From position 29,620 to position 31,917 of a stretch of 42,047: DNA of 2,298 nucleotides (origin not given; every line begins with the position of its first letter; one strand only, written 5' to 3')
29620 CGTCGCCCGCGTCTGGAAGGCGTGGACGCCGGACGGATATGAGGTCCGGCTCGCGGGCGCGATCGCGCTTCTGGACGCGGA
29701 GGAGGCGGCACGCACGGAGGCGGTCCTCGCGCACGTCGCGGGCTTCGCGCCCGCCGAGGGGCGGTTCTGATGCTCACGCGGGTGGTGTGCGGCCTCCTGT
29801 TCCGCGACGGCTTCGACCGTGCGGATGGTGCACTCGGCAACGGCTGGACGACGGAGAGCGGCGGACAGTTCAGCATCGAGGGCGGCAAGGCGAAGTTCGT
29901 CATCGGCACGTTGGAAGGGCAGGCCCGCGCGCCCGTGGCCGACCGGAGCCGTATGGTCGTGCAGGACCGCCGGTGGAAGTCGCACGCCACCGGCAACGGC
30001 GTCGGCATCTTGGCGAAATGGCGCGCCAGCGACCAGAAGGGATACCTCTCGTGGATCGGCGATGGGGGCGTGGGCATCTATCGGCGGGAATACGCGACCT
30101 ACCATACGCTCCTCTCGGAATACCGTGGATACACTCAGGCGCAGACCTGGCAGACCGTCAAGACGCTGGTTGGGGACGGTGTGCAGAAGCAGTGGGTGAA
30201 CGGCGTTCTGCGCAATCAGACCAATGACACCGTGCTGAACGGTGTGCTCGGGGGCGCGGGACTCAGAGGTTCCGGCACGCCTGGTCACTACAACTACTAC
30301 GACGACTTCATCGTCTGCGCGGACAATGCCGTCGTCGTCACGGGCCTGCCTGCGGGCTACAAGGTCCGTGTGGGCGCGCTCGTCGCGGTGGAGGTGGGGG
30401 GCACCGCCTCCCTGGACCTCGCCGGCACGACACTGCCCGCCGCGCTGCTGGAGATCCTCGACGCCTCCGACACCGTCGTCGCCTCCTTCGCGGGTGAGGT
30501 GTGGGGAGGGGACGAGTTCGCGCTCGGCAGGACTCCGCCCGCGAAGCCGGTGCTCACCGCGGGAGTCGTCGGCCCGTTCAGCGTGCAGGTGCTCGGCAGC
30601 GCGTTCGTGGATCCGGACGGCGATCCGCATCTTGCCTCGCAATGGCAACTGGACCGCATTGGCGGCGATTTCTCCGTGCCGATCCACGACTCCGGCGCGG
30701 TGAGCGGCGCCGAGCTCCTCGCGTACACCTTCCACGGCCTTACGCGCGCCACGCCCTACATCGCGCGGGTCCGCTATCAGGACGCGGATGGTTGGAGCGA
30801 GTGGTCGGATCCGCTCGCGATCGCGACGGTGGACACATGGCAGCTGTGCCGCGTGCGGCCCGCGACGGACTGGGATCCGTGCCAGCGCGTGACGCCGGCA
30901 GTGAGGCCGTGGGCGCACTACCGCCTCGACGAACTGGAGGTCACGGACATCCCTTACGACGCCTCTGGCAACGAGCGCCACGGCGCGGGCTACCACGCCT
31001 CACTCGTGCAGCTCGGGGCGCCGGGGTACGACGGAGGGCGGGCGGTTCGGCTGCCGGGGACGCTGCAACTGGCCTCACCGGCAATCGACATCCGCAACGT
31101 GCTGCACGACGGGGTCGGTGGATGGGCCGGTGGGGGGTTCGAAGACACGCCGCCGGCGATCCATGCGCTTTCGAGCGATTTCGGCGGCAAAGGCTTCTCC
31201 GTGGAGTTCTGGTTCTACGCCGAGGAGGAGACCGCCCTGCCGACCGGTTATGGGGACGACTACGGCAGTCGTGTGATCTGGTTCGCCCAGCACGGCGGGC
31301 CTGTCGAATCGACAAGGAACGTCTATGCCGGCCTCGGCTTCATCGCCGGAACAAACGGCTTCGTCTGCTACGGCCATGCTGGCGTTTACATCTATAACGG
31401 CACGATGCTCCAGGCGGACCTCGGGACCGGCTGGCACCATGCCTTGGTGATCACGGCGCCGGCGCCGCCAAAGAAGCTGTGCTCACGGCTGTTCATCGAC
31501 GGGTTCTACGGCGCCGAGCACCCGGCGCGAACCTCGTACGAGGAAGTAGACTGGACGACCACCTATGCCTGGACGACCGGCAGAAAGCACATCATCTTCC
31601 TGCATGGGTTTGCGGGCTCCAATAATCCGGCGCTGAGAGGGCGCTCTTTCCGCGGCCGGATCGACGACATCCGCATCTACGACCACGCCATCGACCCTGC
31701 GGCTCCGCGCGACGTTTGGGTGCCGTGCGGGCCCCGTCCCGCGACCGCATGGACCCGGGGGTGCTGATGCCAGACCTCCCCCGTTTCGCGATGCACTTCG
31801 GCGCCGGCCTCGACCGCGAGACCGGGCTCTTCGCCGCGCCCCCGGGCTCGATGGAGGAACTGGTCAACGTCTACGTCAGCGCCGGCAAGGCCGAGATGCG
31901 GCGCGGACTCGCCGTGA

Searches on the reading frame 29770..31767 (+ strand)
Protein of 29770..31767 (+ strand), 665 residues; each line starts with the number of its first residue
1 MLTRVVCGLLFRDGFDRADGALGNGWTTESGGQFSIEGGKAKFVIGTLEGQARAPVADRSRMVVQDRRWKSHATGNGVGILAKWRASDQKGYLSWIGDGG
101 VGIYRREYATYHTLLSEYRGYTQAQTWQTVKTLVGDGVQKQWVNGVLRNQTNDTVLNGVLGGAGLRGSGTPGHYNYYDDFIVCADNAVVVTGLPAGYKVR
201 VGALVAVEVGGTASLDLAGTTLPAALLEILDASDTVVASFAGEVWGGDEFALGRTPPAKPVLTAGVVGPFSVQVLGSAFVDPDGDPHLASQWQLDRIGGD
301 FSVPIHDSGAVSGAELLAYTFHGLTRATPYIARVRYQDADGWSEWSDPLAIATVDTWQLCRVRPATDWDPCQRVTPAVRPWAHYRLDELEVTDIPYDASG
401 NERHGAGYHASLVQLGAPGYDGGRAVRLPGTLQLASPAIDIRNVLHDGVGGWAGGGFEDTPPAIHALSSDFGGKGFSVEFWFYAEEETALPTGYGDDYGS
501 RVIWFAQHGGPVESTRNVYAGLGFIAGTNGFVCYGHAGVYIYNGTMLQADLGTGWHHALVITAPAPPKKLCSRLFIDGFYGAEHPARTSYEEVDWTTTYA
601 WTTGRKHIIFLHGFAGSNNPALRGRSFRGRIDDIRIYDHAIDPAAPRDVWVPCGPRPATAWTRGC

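Call 43: search_protein_families(library=pfam, proteins=[window:29770-31767:+], max_evalue=0.001)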
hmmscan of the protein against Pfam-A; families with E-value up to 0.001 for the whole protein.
window:29770-31767:+ (665 aa): 1 family
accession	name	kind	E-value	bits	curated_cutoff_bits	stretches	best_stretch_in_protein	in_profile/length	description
PF13385.13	Laminin_G_3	-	5.2e-06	27.1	27.6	1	469-644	12-148/151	Concanavalin A-like lectin/glucanases superfamily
